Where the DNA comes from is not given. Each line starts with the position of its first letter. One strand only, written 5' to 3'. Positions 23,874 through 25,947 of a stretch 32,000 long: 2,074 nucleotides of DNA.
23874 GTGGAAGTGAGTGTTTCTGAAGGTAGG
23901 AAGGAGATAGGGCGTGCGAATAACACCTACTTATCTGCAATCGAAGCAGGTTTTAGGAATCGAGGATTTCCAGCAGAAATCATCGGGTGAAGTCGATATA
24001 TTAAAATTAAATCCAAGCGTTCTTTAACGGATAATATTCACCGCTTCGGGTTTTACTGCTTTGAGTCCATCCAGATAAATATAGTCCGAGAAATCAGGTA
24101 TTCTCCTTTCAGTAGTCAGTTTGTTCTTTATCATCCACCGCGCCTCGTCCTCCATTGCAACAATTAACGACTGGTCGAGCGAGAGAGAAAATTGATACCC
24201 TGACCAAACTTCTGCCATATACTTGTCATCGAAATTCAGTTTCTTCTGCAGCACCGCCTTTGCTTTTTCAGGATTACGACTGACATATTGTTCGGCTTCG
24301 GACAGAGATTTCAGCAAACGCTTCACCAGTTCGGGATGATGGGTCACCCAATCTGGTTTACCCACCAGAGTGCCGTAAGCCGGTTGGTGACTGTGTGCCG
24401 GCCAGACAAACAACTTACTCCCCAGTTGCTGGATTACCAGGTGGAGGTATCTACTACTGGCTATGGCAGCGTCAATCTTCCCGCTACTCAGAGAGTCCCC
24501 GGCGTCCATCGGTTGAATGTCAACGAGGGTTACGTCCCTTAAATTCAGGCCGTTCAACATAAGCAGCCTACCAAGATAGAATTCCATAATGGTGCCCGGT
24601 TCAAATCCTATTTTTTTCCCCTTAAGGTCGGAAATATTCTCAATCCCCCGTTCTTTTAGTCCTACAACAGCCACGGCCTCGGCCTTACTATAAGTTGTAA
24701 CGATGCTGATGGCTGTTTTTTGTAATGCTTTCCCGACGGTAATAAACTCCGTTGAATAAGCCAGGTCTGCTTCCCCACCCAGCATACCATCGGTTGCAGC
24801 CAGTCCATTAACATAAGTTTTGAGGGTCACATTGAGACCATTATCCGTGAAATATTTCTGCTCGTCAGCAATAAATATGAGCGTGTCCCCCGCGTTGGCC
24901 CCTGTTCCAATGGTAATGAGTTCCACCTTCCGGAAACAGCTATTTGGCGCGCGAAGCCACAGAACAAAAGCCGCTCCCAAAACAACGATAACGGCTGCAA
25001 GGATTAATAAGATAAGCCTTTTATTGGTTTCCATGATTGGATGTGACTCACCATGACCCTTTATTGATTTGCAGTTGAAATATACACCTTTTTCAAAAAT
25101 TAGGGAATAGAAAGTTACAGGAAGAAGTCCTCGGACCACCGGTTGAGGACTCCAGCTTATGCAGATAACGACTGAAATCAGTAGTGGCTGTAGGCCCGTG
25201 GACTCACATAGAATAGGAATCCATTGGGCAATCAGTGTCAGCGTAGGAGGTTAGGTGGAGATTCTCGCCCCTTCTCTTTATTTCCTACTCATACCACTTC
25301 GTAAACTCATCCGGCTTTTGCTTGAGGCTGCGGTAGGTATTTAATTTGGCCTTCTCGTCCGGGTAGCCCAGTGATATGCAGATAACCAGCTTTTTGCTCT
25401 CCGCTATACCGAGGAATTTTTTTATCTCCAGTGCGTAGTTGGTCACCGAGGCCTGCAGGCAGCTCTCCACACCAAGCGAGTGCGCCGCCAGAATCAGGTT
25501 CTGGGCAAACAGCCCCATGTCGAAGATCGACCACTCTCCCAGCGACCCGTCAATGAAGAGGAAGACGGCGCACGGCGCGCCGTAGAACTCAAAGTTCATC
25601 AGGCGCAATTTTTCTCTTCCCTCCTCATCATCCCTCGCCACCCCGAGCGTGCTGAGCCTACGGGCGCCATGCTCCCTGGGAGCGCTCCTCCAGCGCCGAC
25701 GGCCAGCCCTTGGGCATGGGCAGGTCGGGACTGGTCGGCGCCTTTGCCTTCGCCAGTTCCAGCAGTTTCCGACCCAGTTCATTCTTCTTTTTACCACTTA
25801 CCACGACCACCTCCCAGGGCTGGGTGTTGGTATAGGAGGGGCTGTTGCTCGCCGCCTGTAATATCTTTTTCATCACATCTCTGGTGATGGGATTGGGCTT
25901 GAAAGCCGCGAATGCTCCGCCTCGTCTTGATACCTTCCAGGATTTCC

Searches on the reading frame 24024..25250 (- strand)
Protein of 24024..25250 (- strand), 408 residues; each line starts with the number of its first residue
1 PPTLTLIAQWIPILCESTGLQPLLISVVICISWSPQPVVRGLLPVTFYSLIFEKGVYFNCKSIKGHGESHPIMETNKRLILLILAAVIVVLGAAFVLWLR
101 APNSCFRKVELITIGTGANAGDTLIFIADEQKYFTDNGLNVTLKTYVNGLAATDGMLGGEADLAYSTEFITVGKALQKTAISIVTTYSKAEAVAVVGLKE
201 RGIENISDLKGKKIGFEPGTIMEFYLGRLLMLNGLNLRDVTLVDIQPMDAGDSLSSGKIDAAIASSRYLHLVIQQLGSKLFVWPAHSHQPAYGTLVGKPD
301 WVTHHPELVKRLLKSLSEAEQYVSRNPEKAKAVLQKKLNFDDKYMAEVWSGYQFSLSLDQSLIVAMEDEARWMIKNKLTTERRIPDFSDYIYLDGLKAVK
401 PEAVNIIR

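Call 34: search_protein_families(library=pfam, proteins=[window:24024-25250:-], max_evalue=0.00001)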
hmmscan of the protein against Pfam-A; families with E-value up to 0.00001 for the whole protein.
window:24024-25250:- (408 aa): 2 families
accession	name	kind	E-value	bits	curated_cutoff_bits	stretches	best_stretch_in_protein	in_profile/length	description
PF09084.16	NMT1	-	1.8e-29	103.6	20.5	1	123-330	5-216/216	NMT1/THI5 like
PF13379.11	NMT1_2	-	5.8e-16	59.5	24.7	1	110-333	6-247/252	NMT1-like family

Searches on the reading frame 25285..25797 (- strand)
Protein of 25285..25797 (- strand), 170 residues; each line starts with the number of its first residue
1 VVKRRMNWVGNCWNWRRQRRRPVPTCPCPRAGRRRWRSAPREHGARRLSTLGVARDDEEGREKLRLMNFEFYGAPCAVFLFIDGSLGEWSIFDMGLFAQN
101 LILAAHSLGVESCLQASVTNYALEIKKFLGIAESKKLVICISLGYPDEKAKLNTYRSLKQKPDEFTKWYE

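Call 34: search_protein_families(library=pfam, proteins=[window:25285-25797:-], max_evalue=0.00001)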
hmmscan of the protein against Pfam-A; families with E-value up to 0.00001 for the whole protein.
window:25285-25797:- (170 aa): 2 families
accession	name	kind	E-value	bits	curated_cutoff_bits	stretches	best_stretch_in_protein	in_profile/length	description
PF00881.29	Nitroreductase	-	5.4e-13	49.9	23.5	1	57-145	77-167/167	Nitroreductase family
PF14512.11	TM1586_NiRdase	-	8.6e-06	26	27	1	84-159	74-146/215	Putative TM nitroreductase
